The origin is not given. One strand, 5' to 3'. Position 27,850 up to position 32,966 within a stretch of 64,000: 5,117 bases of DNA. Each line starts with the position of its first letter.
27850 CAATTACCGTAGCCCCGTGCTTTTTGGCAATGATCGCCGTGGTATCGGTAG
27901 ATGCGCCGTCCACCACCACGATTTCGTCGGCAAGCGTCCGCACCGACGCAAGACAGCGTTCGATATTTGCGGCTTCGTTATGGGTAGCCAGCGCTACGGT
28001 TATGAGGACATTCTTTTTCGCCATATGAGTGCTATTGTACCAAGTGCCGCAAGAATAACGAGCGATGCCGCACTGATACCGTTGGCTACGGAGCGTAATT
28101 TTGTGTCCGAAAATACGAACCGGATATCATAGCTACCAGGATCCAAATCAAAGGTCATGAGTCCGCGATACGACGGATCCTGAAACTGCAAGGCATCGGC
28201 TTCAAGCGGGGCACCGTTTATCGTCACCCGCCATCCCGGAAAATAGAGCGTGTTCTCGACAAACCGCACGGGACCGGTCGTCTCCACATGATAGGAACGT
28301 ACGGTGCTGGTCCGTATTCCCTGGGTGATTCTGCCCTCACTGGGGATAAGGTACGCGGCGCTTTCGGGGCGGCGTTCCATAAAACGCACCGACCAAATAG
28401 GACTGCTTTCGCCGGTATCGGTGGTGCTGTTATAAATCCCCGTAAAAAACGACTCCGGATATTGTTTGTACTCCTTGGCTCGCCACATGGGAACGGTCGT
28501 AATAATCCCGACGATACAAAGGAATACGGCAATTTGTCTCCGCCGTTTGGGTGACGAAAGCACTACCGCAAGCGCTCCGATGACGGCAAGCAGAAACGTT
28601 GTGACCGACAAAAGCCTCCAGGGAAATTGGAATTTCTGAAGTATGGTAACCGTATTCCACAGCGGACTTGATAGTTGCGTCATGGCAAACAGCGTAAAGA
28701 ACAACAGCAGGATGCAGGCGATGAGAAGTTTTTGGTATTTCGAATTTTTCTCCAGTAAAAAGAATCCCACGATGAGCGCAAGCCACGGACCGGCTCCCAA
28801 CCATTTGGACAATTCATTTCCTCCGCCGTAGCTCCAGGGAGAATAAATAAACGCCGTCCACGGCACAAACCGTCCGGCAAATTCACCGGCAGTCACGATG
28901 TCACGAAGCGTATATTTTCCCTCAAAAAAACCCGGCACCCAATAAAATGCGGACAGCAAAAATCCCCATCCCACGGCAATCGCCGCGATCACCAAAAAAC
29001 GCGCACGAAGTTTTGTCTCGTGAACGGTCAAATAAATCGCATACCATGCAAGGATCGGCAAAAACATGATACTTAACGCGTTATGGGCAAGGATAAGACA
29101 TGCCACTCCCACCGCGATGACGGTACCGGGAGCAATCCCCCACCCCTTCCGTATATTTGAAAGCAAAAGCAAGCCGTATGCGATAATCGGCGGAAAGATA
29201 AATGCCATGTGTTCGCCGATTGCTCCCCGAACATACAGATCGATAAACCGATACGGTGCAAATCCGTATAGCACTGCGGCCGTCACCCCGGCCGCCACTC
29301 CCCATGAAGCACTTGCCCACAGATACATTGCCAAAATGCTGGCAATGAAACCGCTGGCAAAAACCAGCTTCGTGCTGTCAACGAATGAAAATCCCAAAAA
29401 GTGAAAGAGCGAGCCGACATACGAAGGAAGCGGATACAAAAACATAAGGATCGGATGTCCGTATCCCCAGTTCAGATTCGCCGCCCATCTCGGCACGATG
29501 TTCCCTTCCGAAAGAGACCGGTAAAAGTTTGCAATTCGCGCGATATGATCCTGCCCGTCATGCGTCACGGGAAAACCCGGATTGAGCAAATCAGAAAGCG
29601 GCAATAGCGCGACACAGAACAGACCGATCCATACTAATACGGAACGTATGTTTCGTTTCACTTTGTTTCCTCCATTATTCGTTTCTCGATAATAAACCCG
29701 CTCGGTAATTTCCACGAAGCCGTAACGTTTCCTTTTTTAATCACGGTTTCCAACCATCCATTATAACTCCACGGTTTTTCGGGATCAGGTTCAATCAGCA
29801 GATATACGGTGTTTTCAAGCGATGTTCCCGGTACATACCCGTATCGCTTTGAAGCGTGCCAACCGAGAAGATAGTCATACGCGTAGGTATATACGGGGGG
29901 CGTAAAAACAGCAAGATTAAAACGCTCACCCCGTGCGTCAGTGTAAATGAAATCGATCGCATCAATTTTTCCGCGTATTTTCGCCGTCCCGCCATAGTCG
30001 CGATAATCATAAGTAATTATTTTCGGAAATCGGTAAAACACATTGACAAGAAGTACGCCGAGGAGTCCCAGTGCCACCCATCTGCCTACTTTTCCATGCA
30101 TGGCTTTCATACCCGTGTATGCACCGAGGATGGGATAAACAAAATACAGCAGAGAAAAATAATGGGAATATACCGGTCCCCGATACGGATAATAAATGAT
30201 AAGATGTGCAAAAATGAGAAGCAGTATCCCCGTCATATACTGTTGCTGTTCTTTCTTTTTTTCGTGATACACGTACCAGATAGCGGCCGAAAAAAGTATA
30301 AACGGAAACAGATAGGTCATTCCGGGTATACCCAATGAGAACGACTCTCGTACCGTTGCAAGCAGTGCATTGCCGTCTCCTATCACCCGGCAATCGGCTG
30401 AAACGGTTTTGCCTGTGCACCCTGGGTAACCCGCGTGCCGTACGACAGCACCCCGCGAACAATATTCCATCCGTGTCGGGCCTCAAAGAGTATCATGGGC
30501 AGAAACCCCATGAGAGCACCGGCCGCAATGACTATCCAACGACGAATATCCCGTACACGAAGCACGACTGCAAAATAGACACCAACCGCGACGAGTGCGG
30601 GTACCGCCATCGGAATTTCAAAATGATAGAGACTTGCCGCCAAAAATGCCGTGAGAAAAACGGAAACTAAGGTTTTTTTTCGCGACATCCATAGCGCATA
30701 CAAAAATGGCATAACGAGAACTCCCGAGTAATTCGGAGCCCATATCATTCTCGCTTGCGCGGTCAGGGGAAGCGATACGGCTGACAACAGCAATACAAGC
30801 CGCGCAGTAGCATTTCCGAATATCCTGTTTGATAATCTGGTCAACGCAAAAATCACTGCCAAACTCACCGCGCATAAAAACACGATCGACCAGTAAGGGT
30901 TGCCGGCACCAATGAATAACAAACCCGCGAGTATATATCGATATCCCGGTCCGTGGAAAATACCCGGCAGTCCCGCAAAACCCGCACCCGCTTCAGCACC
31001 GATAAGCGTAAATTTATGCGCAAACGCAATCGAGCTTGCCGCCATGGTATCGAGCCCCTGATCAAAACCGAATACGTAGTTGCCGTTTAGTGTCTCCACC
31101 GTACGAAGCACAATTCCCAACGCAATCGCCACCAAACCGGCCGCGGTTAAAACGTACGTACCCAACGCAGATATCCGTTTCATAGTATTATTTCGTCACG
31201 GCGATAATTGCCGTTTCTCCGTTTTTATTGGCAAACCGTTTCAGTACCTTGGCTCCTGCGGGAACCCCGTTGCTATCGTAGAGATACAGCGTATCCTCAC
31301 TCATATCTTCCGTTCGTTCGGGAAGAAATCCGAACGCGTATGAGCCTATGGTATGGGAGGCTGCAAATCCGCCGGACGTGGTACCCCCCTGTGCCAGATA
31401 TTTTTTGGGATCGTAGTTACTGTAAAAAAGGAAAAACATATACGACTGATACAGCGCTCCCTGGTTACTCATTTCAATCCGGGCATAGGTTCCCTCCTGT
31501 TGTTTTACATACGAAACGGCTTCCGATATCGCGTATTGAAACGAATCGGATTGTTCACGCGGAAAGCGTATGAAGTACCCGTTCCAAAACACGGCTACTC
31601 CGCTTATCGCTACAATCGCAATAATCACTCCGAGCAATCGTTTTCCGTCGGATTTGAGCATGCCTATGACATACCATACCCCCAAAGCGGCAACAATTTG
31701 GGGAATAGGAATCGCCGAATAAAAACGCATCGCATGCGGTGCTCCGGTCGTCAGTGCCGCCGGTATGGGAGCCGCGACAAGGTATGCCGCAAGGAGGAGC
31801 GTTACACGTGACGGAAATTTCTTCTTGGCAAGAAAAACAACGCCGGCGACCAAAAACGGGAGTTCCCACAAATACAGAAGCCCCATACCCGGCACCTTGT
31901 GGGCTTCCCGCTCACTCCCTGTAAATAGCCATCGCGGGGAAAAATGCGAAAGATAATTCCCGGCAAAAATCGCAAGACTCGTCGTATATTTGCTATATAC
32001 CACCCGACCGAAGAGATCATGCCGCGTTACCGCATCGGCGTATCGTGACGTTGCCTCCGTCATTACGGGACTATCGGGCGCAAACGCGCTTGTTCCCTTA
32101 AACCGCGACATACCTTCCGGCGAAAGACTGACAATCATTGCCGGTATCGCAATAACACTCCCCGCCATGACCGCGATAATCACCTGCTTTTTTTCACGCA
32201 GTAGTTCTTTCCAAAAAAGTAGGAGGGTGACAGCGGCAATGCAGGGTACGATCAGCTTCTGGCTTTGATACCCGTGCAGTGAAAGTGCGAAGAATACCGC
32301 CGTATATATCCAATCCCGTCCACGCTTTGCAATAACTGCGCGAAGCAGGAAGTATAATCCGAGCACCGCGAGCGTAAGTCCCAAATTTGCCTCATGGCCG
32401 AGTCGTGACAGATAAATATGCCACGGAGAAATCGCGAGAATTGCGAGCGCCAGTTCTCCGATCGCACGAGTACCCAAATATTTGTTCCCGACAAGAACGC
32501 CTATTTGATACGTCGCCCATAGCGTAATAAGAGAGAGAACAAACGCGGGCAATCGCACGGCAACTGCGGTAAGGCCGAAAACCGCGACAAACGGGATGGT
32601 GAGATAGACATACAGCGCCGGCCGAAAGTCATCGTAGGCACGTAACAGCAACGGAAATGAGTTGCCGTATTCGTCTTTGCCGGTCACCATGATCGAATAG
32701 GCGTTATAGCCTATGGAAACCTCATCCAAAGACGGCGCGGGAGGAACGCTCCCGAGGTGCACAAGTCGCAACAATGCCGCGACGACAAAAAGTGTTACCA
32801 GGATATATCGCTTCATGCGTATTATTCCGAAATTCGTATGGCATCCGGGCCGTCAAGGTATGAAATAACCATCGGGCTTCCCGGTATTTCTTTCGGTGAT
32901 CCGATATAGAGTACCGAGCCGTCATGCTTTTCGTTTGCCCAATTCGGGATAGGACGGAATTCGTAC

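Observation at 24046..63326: Five-member paralog family with conserved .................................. motifs sharing a C-terminal module with YfhO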

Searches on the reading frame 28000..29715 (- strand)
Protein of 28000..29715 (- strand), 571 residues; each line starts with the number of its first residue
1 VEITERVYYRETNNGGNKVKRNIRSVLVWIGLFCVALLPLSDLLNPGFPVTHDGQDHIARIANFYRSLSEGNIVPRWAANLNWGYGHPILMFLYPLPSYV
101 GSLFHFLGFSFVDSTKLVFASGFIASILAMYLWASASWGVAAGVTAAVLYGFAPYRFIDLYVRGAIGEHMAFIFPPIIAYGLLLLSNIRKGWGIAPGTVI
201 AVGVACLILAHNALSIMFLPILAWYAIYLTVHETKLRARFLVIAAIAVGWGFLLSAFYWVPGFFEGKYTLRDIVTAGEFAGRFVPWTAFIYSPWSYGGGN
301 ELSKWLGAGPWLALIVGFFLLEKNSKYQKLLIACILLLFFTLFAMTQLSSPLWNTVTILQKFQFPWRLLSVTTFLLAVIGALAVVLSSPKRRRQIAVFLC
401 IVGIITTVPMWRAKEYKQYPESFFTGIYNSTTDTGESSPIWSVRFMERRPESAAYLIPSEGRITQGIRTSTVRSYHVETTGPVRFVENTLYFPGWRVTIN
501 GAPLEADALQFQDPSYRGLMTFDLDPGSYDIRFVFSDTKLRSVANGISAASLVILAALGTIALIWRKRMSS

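Call 4: search_protein_families(library=pfam, proteins=[window:28000-29715:-], max_evalue=1)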
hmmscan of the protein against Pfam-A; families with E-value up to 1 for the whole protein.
window:28000-29715:- (571 aa): 3 families
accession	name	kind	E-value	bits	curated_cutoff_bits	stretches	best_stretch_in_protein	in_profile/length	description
PF09586.16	YfhO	-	0.0018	17.2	28.5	0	122-419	104-393/835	Bacterial membrane protein YfhO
PF21254.3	AGA-YXIM_GBD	-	0.14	12.5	27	1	497-545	40-90/138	Beta-agarase/YXIM esterase-like, galactose-binding domain-like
PF16020.10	Deltameth_res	-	0.83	9.9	27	1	322-346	16-40/52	Deltamethrin resistance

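Call 7: search_protein_families(library=ncbifam, proteins=[window:28000-29715:-], max_evalue=0.1)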
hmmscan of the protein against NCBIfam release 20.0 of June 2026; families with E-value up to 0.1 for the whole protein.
window:28000-29715:- (571 aa): 0 families

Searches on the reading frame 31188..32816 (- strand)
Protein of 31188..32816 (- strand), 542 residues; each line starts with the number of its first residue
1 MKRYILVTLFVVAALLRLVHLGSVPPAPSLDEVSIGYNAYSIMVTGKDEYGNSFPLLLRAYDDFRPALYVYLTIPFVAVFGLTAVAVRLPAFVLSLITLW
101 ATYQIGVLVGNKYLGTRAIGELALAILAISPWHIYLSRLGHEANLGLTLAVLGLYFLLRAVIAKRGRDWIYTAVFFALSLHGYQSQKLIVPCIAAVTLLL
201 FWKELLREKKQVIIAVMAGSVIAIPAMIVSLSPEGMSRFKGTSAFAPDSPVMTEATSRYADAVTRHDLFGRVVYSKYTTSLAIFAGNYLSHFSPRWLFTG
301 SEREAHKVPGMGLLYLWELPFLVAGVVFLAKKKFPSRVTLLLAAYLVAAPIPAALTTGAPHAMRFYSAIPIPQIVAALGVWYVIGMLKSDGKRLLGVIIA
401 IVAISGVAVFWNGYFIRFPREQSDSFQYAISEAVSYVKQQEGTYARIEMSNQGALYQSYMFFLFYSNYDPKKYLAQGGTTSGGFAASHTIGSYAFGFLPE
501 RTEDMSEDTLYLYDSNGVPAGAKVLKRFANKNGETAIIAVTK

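Call 6: search_protein_families(library=pfam, proteins=[window:31188-32816:-], max_evalue=0.01)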
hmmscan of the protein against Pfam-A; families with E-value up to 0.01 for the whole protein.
window:31188-32816:- (542 aa): 1 family
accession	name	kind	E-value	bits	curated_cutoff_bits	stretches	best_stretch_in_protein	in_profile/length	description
PF13231.12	PMT_2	-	6.8e-11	43.1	26.1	1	66-225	3-156/160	Dolichyl-phosphate-mannose-protein mannosyltransferase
